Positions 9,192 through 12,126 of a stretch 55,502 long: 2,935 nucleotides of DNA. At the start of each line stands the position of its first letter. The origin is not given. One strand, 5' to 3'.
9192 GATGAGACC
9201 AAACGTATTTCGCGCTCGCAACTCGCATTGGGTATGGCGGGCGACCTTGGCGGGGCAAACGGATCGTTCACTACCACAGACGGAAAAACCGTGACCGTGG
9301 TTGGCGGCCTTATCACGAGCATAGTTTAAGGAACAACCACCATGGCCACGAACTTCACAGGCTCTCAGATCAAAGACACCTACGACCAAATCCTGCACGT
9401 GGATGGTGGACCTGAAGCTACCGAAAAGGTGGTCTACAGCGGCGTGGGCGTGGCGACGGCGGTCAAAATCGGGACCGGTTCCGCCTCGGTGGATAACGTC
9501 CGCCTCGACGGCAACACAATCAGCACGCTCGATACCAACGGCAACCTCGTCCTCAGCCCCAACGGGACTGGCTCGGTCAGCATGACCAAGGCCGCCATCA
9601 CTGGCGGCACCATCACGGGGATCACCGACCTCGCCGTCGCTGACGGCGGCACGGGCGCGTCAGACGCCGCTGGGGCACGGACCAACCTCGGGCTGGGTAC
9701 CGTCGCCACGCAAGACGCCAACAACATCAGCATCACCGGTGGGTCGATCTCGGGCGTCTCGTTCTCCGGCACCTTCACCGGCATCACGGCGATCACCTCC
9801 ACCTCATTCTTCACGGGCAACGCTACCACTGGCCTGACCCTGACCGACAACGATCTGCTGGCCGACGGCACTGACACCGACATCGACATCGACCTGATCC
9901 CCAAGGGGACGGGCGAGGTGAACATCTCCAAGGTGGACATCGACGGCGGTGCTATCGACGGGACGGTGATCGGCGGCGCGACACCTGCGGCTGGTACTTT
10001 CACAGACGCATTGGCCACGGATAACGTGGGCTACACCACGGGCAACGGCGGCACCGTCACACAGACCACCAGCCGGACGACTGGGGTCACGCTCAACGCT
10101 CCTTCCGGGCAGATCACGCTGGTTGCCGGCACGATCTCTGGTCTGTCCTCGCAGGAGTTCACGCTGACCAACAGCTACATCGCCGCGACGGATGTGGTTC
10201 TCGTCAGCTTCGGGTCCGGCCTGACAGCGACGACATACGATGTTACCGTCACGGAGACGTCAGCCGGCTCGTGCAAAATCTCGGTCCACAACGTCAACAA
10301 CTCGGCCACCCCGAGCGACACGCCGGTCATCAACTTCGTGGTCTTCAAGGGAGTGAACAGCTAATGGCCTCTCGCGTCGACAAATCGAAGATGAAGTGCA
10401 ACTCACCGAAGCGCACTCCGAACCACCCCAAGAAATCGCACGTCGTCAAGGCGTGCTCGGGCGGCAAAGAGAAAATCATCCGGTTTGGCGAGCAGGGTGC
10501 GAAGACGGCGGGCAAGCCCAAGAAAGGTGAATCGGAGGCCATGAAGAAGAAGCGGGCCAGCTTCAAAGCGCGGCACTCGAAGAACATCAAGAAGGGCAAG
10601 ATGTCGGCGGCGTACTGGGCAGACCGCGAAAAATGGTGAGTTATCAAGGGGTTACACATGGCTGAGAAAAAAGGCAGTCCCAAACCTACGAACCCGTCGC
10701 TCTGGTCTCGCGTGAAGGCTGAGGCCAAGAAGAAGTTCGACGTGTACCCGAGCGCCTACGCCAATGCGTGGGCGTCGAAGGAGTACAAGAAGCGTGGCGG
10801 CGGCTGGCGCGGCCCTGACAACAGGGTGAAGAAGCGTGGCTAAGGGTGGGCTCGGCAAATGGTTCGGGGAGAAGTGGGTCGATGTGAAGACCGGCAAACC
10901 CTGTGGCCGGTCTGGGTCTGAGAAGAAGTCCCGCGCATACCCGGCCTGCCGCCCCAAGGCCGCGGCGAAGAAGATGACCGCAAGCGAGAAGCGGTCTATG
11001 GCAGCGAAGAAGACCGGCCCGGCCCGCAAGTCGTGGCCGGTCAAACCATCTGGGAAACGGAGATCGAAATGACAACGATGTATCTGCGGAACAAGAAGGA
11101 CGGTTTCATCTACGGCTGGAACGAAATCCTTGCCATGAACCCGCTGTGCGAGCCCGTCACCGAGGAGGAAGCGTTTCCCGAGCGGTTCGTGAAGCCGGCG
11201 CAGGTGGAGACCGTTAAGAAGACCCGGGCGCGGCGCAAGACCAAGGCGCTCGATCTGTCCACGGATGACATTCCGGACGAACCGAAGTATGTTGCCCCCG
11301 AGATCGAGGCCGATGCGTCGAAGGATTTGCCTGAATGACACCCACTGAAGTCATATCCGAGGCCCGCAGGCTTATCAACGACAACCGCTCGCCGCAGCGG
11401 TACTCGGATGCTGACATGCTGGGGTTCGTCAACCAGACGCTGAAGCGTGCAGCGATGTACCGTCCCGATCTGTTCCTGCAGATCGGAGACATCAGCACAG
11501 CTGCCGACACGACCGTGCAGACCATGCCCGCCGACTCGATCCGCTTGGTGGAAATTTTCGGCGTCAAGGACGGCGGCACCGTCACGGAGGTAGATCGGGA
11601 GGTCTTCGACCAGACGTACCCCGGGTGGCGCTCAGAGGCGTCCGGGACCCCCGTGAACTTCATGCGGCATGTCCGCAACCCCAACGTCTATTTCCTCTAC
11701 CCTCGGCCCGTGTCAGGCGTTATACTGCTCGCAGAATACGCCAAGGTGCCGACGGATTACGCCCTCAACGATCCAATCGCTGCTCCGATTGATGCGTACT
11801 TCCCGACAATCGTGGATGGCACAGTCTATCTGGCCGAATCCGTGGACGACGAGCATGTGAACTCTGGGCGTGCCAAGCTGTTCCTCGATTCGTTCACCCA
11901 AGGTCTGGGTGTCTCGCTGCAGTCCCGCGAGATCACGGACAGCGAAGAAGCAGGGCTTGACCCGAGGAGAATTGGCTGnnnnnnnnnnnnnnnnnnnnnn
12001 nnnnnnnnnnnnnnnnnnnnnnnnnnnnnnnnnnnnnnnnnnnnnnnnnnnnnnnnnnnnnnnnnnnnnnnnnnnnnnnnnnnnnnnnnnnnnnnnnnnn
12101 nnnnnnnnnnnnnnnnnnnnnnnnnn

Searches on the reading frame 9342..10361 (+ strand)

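Call 8: search_protein_families(library=pfam, proteins=[window:9342-10361:+], max_evalue=0.01)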
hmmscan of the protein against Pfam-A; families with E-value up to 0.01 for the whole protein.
window:9342-10361:+ (340 aa): 0 families

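Call 11: search_protein_families(library=phrogs, proteins=[window:9342-10361:+], max_evalue=0.001)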
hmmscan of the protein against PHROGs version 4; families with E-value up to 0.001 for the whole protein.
window:9342-10361:+ (340 aa): 1 family
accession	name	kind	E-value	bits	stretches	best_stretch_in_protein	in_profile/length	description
phrog_18251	-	unknown function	1.3e-27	98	1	216-338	172-282/284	-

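Call 112: search_protein_families(library=phrogs, proteins=[window:9342-10361:+], max_evalue=0.001)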
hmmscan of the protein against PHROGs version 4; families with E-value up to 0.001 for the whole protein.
window:9342-10361:+ (340 aa): 1 family
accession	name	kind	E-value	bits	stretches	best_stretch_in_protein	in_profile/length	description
phrog_18251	-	unknown function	1.3e-27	98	1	216-338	172-282/284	-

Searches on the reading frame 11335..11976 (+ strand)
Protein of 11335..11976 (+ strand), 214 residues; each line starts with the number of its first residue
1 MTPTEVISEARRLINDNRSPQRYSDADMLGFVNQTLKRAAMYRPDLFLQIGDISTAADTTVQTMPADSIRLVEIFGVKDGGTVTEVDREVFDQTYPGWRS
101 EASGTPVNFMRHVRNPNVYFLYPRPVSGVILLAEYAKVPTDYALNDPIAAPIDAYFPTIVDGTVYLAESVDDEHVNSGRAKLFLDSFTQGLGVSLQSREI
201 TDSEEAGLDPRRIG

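Call 8: search_protein_families(library=pfam, proteins=[window:11335-11976:+], max_evalue=0.01)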
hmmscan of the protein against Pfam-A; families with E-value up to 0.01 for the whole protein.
window:11335-11976:+ (214 aa): 1 family
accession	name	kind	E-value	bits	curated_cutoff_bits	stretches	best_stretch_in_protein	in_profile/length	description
PF24175.2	SU10_adaptor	-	7.2e-23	82.5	27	1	1-197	1-183/194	SU10 adaptor protein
